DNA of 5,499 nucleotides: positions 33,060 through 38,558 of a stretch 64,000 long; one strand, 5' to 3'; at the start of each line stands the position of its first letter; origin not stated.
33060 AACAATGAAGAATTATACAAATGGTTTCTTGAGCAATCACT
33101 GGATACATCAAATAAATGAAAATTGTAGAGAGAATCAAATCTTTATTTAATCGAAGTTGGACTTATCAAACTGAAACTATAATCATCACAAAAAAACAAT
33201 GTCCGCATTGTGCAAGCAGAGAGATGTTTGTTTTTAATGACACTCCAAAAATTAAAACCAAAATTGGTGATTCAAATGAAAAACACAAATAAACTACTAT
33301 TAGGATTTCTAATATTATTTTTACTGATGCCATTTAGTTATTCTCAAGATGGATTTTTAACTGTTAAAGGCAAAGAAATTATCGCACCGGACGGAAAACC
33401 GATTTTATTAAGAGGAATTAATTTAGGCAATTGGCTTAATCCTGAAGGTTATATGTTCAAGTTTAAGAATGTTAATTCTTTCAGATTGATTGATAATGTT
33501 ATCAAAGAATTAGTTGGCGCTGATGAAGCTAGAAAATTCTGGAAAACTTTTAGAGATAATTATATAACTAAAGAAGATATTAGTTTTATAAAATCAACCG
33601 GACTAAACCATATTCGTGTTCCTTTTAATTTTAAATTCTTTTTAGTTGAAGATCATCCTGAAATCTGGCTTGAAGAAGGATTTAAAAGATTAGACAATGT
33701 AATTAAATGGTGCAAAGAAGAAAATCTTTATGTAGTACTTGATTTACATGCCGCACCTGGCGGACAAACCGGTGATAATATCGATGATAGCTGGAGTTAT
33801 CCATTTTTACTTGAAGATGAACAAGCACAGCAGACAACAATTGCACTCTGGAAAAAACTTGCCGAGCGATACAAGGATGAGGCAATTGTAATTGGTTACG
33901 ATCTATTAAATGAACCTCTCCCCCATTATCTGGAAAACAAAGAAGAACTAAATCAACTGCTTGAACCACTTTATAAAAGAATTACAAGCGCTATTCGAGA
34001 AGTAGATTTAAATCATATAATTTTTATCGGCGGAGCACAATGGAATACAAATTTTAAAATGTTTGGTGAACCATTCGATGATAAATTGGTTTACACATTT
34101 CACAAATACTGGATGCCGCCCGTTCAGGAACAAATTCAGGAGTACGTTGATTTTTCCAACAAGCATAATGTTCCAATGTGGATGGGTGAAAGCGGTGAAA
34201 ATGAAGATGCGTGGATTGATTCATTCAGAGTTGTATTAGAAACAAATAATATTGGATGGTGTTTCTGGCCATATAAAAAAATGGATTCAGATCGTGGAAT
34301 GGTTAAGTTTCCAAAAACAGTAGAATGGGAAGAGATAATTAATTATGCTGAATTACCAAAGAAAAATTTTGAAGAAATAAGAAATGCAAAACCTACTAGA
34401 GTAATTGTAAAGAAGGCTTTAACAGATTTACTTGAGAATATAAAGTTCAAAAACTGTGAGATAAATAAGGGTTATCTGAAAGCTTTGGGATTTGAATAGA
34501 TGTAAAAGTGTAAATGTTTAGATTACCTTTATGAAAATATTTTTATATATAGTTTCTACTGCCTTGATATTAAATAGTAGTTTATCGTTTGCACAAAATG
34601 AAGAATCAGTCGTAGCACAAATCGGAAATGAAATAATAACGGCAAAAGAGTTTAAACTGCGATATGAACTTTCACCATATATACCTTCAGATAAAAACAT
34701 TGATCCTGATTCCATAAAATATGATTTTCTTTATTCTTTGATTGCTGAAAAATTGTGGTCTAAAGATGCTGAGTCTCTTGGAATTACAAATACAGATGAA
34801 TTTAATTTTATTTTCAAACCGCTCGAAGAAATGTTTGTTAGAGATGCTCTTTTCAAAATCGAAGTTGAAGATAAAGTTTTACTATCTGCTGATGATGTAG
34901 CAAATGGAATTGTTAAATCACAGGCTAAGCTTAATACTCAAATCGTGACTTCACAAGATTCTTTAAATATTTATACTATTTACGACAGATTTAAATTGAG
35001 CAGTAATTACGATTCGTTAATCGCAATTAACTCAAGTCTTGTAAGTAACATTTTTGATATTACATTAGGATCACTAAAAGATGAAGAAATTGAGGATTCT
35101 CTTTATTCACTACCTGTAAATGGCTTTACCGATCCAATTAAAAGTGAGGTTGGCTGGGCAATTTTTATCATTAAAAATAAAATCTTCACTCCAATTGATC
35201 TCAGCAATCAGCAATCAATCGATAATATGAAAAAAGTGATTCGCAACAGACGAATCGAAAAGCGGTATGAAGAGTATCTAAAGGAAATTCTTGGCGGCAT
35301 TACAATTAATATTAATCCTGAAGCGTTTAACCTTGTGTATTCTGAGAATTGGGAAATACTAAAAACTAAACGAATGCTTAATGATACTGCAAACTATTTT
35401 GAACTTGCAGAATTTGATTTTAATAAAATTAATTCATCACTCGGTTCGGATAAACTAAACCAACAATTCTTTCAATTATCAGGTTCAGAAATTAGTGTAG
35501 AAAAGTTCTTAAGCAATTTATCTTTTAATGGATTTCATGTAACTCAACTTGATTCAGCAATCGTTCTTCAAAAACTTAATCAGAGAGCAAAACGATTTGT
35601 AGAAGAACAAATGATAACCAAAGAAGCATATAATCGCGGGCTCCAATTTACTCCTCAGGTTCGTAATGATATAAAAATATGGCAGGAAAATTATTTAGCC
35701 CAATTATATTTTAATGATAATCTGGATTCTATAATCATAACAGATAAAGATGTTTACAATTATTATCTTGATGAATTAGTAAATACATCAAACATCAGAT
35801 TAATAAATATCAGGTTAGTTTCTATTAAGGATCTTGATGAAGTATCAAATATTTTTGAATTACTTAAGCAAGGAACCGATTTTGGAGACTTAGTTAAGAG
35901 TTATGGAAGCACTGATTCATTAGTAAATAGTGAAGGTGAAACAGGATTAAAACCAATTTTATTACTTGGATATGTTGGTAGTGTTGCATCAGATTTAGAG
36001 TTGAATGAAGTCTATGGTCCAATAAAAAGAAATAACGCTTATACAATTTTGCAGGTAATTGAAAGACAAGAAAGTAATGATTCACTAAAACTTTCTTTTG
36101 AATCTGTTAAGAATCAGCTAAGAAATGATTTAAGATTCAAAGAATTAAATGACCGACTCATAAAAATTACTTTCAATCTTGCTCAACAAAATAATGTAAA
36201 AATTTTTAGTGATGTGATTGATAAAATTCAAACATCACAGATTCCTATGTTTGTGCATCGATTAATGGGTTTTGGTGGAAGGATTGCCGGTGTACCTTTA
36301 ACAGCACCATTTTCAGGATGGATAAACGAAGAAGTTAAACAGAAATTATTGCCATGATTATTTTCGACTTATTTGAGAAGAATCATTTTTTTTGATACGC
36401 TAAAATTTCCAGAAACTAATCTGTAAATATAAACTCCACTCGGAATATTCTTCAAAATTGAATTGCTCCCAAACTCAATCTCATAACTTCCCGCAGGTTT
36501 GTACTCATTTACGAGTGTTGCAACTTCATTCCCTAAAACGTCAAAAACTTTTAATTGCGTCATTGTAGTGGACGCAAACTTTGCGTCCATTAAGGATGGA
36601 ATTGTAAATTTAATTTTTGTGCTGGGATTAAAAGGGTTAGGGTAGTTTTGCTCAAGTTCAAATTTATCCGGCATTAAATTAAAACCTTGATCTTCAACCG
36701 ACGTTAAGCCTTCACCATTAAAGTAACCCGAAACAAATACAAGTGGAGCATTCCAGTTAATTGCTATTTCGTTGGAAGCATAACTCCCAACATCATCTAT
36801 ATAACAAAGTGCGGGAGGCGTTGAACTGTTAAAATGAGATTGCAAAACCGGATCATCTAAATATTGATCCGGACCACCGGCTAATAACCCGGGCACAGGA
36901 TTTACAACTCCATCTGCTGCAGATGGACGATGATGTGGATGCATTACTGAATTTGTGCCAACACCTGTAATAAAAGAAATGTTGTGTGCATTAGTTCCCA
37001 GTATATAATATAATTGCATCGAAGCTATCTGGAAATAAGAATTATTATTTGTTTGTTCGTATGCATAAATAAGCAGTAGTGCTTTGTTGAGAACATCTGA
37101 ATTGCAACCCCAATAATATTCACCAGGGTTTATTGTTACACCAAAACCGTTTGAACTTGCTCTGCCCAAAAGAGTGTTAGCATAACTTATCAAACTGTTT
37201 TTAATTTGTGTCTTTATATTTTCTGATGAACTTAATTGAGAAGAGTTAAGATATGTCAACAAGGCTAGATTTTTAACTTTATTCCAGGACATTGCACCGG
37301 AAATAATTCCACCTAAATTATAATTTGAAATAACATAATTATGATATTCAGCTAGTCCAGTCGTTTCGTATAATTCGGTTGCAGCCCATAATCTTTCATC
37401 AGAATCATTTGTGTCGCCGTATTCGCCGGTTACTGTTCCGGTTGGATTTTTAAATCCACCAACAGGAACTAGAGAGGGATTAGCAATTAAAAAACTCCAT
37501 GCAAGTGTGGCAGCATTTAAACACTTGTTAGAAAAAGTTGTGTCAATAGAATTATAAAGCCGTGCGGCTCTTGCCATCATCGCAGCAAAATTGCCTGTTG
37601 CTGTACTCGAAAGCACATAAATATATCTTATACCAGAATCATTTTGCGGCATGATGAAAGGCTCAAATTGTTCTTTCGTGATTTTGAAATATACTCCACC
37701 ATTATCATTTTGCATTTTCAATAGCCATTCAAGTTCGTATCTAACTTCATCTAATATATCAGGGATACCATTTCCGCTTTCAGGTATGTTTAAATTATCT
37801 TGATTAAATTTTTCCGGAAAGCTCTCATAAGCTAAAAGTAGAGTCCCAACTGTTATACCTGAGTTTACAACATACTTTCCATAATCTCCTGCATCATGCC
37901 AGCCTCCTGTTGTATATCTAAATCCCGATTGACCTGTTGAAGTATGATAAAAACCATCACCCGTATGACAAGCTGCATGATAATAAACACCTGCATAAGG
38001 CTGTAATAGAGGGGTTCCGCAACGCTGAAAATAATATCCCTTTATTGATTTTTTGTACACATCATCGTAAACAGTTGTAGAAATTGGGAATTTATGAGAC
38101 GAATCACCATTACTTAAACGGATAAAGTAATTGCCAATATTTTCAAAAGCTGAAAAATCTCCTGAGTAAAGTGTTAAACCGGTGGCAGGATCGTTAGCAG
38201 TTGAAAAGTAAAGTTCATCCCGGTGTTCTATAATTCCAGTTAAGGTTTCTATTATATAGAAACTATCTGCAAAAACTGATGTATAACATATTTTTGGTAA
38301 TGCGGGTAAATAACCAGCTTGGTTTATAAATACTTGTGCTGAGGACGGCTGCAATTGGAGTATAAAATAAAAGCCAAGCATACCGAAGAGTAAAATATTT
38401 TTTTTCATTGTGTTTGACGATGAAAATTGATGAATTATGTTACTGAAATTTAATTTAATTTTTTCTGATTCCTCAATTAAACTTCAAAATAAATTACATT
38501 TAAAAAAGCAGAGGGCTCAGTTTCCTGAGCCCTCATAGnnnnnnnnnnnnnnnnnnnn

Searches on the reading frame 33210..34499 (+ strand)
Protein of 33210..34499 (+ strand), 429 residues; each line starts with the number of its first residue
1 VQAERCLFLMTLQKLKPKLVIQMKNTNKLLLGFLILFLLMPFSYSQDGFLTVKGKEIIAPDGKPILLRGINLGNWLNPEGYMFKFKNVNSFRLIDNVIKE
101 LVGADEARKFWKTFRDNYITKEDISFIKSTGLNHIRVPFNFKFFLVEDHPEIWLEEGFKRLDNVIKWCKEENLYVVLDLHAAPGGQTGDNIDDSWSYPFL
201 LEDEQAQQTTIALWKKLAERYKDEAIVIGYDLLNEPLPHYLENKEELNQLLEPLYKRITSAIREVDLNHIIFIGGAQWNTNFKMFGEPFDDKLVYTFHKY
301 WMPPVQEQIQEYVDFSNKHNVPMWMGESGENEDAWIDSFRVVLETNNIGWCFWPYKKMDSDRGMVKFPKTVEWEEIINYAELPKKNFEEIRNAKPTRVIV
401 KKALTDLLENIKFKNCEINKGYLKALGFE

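Call 46: search_protein_families(library=pfam, proteins=[window:33210-34499:+], max_evalue=0.001)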
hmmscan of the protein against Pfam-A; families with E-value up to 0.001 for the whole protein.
window:33210-34499:+ (429 aa): 1 family
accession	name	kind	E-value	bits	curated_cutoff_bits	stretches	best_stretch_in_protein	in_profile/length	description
PF00150.24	Cellulase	-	7.3e-35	121.2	23.5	1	116-356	19-269/272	Cellulase (glycosyl hydrolase family 5)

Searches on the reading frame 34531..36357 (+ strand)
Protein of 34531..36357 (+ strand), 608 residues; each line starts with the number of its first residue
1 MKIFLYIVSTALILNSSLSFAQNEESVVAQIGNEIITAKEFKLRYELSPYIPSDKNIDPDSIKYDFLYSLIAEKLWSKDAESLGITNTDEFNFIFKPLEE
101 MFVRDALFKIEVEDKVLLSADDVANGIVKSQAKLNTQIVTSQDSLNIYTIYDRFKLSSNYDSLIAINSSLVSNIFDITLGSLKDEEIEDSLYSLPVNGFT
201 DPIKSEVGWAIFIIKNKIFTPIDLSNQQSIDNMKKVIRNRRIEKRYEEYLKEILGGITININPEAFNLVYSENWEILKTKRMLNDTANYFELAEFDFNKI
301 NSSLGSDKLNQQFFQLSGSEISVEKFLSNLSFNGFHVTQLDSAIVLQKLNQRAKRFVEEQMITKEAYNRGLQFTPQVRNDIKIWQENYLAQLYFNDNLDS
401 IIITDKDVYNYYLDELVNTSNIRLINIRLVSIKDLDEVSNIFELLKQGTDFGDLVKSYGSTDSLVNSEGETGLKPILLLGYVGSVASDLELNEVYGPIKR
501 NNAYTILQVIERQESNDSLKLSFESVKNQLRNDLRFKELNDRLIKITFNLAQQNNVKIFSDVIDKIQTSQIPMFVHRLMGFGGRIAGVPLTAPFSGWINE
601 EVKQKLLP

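Call 46: search_protein_families(library=pfam, proteins=[window:34531-36357:+], max_evalue=0.001)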
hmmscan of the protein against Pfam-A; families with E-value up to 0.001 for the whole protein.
window:34531-36357:+ (608 aa): 4 families
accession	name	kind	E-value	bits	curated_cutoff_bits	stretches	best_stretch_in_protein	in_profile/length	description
PF13145.12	Rotamase_2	-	2.9e-08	35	27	0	404-516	2-112/121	PPIC-type PPIASE domain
PF00639.27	Rotamase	-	2.7e-06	28.7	21.7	0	437-510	21-96/97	PPIC-type PPIASE domain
PF13624.11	SurA_N_3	-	9.6e-06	26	27.2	1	1-90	14-111/162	SurA-like N-terminal domain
PF13623.11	SurA_N_2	-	2.4e-05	24.6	28.5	0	7-90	18-113/145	SurA-like N-terminal domain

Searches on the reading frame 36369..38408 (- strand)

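Call 4: search_protein_families(library=pfam, proteins=[window:36369-38408:-], max_evalue=0.1)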
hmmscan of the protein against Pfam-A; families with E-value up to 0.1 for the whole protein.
window:36369-38408:- (679 aa): 3 families
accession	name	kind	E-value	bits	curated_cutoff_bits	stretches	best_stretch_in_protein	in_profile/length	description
PF00759.25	Glyco_hydro_9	-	4.7e-99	333.1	27.7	1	114-559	1-443/444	Glycosyl hydrolase family 9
PF02927.20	CelD_N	-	7.6e-08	33.4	24.6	1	23-100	3-83/86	Cellulase N-terminal ig-like domain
PF18962.6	Por_Secre_tail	-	1.7e-06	28.7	27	1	589-676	2-74/75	Secretion system C-terminal sorting domain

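Call 5: search_protein_families(library=ncbifam, proteins=[window:36369-38408:-], max_evalue=0.1)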
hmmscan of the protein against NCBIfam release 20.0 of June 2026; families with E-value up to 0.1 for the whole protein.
window:36369-38408:- (679 aa): 2 families
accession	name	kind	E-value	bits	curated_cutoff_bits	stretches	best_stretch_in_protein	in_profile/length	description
NF049990.1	CellobisidaseCelK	equivalog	3.6e-86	290.1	1700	1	25-570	213-815/889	cellulose 1,4-beta-cellobiosidase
TIGR04183.1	Por_Secre_tail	domain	6e-09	35.8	23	1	589-676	2-70/72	T9SS type A sorting domain-containing protein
